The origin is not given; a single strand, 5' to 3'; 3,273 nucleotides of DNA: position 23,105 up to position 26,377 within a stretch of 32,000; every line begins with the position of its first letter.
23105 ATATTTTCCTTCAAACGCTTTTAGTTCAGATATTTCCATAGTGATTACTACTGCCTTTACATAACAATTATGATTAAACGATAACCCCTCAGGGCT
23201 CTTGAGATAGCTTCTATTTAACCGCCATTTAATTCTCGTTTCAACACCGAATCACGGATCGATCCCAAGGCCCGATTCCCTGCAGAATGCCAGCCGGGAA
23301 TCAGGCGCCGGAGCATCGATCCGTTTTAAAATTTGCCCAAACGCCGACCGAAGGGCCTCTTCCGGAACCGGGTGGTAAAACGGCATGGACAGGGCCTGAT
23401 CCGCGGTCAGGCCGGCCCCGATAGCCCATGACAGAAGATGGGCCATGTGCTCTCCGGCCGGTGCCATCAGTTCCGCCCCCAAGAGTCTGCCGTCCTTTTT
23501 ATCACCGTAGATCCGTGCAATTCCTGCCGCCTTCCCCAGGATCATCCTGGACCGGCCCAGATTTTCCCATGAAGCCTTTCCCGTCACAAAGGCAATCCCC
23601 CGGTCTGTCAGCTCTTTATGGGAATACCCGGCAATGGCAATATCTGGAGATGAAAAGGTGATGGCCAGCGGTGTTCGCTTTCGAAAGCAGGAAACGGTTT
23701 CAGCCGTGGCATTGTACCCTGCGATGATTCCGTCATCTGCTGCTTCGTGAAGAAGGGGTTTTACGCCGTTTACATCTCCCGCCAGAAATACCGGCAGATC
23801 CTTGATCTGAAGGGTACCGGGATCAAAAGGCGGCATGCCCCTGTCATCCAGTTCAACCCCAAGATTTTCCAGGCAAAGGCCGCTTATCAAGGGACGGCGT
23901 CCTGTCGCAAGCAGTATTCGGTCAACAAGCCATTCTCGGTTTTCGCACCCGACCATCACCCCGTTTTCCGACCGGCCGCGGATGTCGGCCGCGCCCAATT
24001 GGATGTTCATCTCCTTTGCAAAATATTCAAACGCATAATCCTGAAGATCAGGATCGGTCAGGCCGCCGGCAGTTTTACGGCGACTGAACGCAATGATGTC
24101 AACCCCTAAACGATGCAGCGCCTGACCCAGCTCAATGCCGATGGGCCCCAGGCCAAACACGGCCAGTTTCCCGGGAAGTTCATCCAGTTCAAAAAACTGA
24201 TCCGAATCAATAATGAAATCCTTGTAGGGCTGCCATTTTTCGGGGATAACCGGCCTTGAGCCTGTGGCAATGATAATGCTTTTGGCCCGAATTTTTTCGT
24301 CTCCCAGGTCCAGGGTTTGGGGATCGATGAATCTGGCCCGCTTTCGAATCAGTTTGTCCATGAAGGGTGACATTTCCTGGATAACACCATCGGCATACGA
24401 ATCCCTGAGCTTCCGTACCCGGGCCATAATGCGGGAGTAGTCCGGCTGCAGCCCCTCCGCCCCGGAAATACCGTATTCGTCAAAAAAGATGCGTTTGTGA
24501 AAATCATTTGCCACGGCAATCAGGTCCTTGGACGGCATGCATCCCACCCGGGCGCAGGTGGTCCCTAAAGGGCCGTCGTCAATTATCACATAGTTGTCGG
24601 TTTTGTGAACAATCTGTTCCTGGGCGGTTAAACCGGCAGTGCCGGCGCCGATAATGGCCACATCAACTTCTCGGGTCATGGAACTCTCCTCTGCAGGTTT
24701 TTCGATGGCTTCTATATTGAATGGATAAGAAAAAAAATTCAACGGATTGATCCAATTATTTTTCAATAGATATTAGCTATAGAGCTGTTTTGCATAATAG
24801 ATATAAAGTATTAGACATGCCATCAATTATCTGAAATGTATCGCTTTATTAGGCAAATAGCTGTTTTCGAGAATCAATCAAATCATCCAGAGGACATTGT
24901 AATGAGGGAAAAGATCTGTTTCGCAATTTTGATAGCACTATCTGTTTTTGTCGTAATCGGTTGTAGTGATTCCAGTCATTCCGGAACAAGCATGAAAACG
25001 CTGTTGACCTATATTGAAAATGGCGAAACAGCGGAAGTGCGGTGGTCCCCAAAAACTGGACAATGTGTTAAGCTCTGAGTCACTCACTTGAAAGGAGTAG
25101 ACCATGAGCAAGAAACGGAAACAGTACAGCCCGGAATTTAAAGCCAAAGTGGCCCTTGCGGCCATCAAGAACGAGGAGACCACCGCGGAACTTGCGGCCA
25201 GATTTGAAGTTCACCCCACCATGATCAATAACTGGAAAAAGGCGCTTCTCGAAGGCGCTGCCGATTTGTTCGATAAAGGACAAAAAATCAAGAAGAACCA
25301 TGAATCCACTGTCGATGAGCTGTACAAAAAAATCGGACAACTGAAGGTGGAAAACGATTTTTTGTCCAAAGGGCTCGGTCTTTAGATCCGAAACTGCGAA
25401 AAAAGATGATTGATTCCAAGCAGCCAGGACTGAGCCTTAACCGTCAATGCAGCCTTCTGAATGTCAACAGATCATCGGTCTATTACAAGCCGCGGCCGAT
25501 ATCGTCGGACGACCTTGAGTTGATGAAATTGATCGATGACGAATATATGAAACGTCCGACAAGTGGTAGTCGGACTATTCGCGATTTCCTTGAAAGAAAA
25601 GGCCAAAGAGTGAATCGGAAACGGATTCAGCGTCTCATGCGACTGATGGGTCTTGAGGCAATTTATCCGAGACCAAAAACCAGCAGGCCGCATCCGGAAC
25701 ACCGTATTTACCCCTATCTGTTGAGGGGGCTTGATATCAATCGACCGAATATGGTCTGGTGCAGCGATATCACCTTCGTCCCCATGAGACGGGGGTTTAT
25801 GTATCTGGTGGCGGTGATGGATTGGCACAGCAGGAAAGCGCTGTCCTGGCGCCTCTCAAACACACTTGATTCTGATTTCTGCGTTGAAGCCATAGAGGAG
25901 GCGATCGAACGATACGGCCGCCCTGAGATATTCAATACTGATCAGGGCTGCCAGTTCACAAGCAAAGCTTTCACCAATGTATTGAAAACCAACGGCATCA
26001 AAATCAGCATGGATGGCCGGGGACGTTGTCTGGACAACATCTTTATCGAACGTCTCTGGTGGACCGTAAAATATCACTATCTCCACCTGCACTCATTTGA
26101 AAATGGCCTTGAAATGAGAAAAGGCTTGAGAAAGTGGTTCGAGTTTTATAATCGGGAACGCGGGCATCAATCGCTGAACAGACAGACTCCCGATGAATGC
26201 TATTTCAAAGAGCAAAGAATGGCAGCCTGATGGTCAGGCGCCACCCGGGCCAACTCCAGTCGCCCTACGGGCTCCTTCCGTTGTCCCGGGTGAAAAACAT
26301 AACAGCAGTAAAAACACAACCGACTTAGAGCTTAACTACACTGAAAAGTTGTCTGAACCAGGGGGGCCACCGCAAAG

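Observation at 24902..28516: Tandem two-module lipoprotein: Cys-less rhodanese-like domain plus a conserved 4-Cys domain of unrecognised family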

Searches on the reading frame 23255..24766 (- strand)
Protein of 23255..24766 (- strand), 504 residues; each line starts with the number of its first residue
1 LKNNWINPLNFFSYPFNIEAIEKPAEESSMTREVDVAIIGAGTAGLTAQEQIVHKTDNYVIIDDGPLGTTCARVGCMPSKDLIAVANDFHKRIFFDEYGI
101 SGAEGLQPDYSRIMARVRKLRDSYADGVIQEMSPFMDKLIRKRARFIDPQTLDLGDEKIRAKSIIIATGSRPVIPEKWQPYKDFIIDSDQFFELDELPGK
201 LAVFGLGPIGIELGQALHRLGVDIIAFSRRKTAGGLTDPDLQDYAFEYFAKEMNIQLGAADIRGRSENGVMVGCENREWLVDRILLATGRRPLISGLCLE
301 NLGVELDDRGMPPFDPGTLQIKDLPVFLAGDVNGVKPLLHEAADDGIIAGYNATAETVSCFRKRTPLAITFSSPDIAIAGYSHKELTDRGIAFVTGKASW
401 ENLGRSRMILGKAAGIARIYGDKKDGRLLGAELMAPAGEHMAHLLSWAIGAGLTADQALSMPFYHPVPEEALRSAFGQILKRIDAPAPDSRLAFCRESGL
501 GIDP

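Call 26: search_protein_families(library=pfam, proteins=[window:23255-24766:-], max_evalue=0.0001)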
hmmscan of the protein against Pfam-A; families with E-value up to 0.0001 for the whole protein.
window:23255-24766:- (504 aa): 5 families
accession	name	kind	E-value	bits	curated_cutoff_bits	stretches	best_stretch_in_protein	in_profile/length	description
PF07992.20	Pyr_redox_2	-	1e-36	127.3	26.1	1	35-346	2-291/291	Pyridine nucleotide-disulphide oxidoreductase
PF02852.28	Pyr_redox_dim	-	7.8e-16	58.7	25.3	1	369-475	4-109/110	Pyridine nucleotide-disulphide oxidoreductase, dimerisation domain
PF00070.33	Pyr_redox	-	2.5e-08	34.7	22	1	200-256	1-56/82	Pyridine nucleotide-disulphide oxidoreductase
PF01134.28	GIDA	-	5.3e-07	29.5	22.1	0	318-356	348-386/391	Glucose inhibited division protein A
PF13738.12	Pyr_redox_3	-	2.4e-05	24.2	30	0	38-71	2-36/305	Pyridine nucleotide-disulphide oxidoreductase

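Call 84: search_protein_families(library=ncbifam, proteins=[window:23255-24766:-], max_evalue=0.00001)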
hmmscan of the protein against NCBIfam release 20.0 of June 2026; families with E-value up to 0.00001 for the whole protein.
window:23255-24766:- (504 aa): 28 families (the best 25 are shown)
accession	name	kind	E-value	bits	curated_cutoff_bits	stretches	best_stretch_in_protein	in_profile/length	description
NF004939.0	PRK06292.1-1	equivalog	6e-166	552.8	435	1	30-493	2-472/476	dihydrolipoyl dehydrogenase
TIGR01350.1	lipoamide_DH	equivalog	1.3e-67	228.5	408.8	1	34-481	2-456/461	dihydrolipoyl dehydrogenase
TIGR02053.1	MerA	equivalog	9.9e-67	225.9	454.45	1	35-475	2-449/465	mercury(II) reductase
NF004991.0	PRK06370.1-3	subfamily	1.3e-51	175.7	620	1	33-475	35-483/509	FAD-containing oxidoreductase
NF003585.0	PRK05249.1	equivalog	5.4e-49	167.1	465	1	31-483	4-461/464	Si-specific NAD(P)(+) transhydrogenase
NF004992.0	PRK06370.1-4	equivalog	6.2e-49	166.7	629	1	30-467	1-443/459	FAD-containing oxidoreductase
NF004947.0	PRK06292.2-5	equivalog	9.7e-47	159.9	592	1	33-479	3-458/474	dihydrolipoyl dehydrogenase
NF004943.0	PRK06292.2-1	equivalog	4.8e-46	157.5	432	1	32-475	2-451/456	dihydrolipoyl dehydrogenase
NF004776.0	PRK06116.1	equivalog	4e-45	154.7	480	1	30-454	1-428/450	glutathione-disulfide reductase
NF005884.0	PRK07846.1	equivalog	1.3e-42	146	501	1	33-472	3-444/454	mycothione reductase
NF004946.0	PRK06292.2-4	subfamily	1.9e-42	145.6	634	1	33-489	3-480/487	dihydrolipoyl dehydrogenase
NF005883.0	PRK07845.1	equivalog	2.1e-42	145.7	479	1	35-457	4-437/466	NAD(P)H-quinone dehydrogenase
NF010311.1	PRK13748.1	subfamily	1.2e-38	133.3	600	1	21-455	85-524/560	mercury(II) reductase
NF004945.0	PRK06292.2-3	equivalog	4e-37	128.2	494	1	34-472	4-445/457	dihydrolipoyl dehydrogenase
NF004990.0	PRK06370.1-1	equivalog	6.9e-37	127.2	842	1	30-451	1-427/459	FAD-containing oxidoreductase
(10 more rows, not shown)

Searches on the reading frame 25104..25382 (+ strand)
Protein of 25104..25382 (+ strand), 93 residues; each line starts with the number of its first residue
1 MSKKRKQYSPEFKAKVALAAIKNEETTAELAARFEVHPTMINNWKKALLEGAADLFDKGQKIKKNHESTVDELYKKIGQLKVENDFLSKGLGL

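Call 68: search_protein_families(library=pfam, proteins=[window:25104-25382:+], max_evalue=0.0001)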
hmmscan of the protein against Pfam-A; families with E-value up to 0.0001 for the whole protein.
window:25104-25382:+ (93 aa): 2 families
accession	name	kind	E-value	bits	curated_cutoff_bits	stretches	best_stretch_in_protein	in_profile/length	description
PF01527.26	HTH_Tnp_1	-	5.8e-09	36.5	24.1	1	3-83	2-73/75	Transposase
PF13518.12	HTH_28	-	2.1e-05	24.9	25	1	12-58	1-47/52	Helix-turn-helix domain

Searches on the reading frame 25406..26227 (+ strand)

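Call 68: search_protein_families(library=pfam, proteins=[window:25406-26227:+], max_evalue=0.0001)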
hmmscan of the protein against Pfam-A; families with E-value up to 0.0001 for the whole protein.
window:25406-26227:+ (274 aa): 4 families
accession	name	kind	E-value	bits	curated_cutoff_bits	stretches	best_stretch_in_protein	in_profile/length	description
PF00665.32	rve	-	5.2e-25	88.1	32.6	1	112-208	2-102/102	Integrase core domain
PF13683.12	rve_3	-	2.7e-16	59.5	26.5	1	196-262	1-67/67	Integrase core domain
PF13276.12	HTH_21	-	1.5e-14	54.4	28.1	1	35-91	2-60/60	HTH-like domain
PF24764.1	rva_4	-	7.4e-06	26.2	26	1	111-226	4-117/194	Integrase core domain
